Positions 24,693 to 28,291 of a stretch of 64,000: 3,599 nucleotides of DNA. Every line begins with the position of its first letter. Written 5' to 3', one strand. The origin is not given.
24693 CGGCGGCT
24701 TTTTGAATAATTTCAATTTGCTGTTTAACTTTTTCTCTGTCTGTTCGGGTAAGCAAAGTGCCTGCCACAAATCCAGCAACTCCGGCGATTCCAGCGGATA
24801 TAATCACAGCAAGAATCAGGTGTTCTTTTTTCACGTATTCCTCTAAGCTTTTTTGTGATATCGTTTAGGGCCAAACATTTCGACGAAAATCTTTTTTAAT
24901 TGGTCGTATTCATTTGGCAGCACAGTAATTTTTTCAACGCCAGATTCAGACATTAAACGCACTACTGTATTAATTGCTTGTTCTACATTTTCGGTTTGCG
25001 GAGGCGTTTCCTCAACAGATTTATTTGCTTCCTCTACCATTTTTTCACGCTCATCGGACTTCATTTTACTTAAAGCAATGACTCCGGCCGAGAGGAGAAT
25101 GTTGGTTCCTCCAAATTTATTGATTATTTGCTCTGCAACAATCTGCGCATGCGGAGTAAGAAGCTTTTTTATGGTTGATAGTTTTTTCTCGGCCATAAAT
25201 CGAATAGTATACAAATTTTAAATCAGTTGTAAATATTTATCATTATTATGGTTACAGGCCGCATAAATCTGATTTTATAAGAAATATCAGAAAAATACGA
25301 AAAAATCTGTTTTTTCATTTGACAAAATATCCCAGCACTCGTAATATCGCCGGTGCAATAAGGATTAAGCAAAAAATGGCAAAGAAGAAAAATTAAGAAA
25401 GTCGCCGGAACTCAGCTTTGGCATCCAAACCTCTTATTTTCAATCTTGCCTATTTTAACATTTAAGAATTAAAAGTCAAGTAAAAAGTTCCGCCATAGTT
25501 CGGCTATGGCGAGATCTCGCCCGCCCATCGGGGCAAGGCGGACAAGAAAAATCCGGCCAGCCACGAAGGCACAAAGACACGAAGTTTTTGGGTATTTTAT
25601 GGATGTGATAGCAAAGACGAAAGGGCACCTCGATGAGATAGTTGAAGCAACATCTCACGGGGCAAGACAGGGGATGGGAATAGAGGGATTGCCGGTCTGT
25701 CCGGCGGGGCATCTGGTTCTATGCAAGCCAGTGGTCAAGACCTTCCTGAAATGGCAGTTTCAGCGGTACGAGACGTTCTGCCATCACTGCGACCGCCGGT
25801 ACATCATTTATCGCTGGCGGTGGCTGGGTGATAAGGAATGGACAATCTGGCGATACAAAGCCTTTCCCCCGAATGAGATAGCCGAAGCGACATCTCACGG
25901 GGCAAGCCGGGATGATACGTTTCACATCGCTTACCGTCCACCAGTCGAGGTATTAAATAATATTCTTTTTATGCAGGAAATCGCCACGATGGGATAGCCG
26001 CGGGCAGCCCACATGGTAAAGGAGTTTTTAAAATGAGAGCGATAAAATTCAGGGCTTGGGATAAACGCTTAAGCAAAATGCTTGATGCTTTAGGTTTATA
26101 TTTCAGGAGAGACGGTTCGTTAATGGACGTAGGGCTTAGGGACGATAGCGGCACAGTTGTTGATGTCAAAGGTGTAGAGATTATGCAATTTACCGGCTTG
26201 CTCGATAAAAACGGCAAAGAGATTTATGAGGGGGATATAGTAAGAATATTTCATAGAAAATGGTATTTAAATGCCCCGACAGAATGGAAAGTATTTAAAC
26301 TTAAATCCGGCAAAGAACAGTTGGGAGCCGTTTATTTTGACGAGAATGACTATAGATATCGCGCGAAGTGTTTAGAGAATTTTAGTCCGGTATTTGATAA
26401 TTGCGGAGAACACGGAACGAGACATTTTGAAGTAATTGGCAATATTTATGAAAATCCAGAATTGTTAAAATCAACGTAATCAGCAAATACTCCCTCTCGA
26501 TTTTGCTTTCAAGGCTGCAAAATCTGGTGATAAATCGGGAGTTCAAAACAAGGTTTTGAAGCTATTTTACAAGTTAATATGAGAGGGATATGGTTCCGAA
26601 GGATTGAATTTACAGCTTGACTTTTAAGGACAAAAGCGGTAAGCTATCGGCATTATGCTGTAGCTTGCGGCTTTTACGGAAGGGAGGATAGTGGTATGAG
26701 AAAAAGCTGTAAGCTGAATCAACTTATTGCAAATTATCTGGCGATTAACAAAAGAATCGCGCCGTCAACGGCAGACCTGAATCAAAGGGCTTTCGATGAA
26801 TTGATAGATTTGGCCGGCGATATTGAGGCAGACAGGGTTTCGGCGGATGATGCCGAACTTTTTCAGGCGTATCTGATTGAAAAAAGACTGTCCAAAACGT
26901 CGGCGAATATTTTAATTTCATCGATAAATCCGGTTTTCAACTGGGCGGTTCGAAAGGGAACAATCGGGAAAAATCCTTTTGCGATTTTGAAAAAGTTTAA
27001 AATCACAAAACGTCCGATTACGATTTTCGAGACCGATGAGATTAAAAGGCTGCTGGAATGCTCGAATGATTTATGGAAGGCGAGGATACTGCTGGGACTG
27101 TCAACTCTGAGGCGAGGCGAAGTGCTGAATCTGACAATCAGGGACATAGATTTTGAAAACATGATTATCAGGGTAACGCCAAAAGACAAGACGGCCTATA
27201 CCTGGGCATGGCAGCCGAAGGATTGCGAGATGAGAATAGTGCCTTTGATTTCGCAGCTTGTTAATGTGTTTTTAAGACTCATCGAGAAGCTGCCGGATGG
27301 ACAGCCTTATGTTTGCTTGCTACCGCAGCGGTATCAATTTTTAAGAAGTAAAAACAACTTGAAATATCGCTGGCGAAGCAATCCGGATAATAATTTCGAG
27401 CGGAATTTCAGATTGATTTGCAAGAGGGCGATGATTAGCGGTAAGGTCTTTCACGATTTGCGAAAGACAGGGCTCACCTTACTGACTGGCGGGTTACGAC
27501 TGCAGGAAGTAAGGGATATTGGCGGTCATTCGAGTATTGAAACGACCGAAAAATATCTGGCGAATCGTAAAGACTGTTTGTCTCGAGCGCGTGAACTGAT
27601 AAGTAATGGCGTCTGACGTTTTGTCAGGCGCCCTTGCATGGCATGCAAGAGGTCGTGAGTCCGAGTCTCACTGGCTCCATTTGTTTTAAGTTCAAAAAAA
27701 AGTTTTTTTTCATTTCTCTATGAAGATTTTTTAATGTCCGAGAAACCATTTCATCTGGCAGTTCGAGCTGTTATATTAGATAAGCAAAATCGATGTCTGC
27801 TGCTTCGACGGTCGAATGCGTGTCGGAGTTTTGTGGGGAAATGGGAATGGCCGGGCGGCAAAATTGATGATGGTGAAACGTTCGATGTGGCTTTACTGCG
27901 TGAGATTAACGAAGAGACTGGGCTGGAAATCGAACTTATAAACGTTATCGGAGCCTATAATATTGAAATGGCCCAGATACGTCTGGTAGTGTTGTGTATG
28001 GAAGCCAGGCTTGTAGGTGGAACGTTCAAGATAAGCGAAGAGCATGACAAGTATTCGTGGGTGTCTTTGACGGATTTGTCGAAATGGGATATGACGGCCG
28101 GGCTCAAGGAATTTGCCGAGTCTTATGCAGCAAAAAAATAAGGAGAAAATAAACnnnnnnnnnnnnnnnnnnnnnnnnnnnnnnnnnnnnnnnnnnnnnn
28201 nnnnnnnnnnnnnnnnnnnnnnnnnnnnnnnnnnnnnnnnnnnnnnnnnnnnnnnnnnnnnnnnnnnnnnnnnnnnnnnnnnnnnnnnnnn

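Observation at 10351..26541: Family of conserved nested-hairpin intergenic elements with covarying stems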

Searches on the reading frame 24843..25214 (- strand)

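Call 82: search_protein_families(library=padloc, proteins=[window:24843-25214:-], max_evalue=0.01)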
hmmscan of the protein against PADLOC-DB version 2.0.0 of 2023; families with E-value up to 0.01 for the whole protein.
window:24843-25214:- (123 aa): 1 family
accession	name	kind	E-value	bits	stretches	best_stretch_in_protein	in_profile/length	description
PDLC00563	JetA3|JetA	-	0.0025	14.6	1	26-121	214-308/520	Unknown function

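Call 83: search_protein_families(library=ncbifam, proteins=[window:24843-25214:-], max_evalue=0.01)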
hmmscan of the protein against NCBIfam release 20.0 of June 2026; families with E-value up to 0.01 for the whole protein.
window:24843-25214:- (123 aa): 0 families

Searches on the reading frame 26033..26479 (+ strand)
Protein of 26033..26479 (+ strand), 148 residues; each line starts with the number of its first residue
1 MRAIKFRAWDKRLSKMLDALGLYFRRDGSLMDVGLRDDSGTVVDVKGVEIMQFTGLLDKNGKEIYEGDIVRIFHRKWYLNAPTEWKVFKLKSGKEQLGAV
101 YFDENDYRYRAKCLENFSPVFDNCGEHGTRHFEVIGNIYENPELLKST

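Call 12: search_protein_families(library=phrogs, proteins=[window:26033-26479:+])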
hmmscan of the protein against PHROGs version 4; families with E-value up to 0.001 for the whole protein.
window:26033-26479:+ (148 aa): 5 families
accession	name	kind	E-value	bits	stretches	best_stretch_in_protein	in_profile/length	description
phrog_98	-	unknown function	3.7e-34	119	1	1-147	25-152/208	-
phrog_8684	-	unknown function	1.2e-17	65.4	1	29-147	40-162/164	-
phrog_9246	-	unknown function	1.7e-10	42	1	4-71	3-74/82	-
phrog_24347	-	unknown function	9.5e-06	26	1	4-71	133-193/245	-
phrog_9107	-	unknown function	0.00053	20.6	1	4-72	9-81/209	-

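Call 13: search_protein_families(library=pfam, proteins=[window:26033-26479:+])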
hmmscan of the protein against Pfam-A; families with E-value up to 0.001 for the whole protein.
window:26033-26479:+ (148 aa): 1 family
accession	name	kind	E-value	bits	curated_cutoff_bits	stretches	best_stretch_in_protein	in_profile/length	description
PF09643.15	YopX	-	7.3e-28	97.6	22.4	1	5-146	1-128/128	YopX protein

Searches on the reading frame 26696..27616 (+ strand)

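Call 12: search_protein_families(library=phrogs, proteins=[window:26696-27616:+])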
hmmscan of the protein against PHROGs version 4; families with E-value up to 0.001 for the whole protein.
window:26696-27616:+ (306 aa): 3 families
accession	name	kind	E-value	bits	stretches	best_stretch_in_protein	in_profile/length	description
phrog_1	-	integration and excision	6.7e-42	145.5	1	7-303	166-448/611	integrase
phrog_216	-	integration and excision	1.9e-24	87.3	1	72-304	17-238/301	integrase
phrog_7244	-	integration and excision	0.00022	21.6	1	36-156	106-228/263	integrase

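Call 13: search_protein_families(library=pfam, proteins=[window:26696-27616:+])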
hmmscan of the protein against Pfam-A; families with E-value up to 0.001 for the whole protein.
window:26696-27616:+ (306 aa): 3 families
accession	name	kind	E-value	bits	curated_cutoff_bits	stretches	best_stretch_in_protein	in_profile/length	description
PF00589.27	Phage_integrase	-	2.6e-15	57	27.1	1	112-291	4-169/172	Phage integrase family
PF13102.12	Phage_int_SAM_5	-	7.1e-08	33.2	22.3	1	10-102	5-97/98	Phage integrase SAM-like domain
PF02899.23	Phage_int_SAM_1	-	4.8e-05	24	22.3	1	13-88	6-83/83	Phage integrase, N-terminal SAM-like domain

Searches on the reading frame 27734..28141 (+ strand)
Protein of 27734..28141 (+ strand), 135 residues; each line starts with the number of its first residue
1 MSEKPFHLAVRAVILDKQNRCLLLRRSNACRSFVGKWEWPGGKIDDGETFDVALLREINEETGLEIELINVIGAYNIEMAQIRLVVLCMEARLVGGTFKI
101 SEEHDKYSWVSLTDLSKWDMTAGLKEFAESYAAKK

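Call 82: search_protein_families(library=padloc, proteins=[window:27734-28141:+], max_evalue=0.01)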
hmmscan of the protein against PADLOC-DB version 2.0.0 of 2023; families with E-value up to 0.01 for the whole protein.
window:27734-28141:+ (135 aa): 1 family
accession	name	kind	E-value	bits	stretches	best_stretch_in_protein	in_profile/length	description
PDLC04899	PDC-S07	-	1.3e-24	84.4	1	8-123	7-120/135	-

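Call 83: search_protein_families(library=ncbifam, proteins=[window:27734-28141:+], max_evalue=0.01)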
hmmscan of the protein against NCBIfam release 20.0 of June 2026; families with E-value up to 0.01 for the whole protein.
window:27734-28141:+ (135 aa): 25 families
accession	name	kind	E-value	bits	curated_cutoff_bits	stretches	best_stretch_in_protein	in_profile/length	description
NF006530.0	PRK08999.1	equivalog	6.2e-17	61.6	245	1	10-122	9-119/315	Nudix family hydrolase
TIGR00586.1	mutt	equivalog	7.2e-15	55.1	97.9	1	8-121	7-117/129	8-oxo-dGTP diphosphatase MutT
NF007834.0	PRK10546.1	equivalog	2.4e-13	50.1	156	1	8-121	4-115/135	pyrimidine (deoxy)nucleoside triphosphate diphosphatase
NF008044.0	PRK10776.1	equivalog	4.8e-13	49.1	148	1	7-117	5-112/130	8-oxo-dGTP diphosphatase MutT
NF052459.1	OxoGTPPhMutT1Mycb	equivalog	7.4e-12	45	475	1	35-114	29-108/292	8-oxo-(d)GTP phosphatase MutT1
NF012016.0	PRK15472.1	equivalog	4.7e-11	42.6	95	1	14-123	10-130/141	nucleoside triphosphatase NudI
TIGR02705.1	nudix_YtkD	equivalog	9.4e-10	38.2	154.4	1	37-85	47-95/156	RNA deprotection pyrophosphohydrolase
NF041652.1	Nud_hyd_Dein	equivalog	3.4e-09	37.1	200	1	11-85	17-93/152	Nudix hydrolase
NF001938.0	PRK00714.1-5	equivalog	4e-08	32.8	116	1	3-65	9-75/172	RNA pyrophosphohydrolase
NF001937.0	PRK00714.1-4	equivalog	4.4e-08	32.9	139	1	4-74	5-70/161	RNA pyrophosphohydrolase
NF001936.0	PRK00714.1-3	equivalog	1.3e-07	31.6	118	1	3-75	3-73/155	RNA pyrophosphohydrolase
NF007980.0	PRK10707.1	equivalog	4.1e-07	29.8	134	1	12-74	36-100/192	CoA pyrophosphatase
NF003787.0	PRK05379.1-4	equivalog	7.5e-07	28.4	449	1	8-66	209-264/346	bifunctional nicotinamide-nucleotide adenylyltransferase/Nudix hydroxylase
NF001934.0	PRK00714.1-1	equivalog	9.7e-07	28.4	241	1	6-73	7-69/176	RNA pyrophosphohydrolase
NF002995.0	PRK03759.1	equivalog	4.4e-06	26.5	127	1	3-76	31-106/185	isopentenyl-diphosphate Delta-isomerase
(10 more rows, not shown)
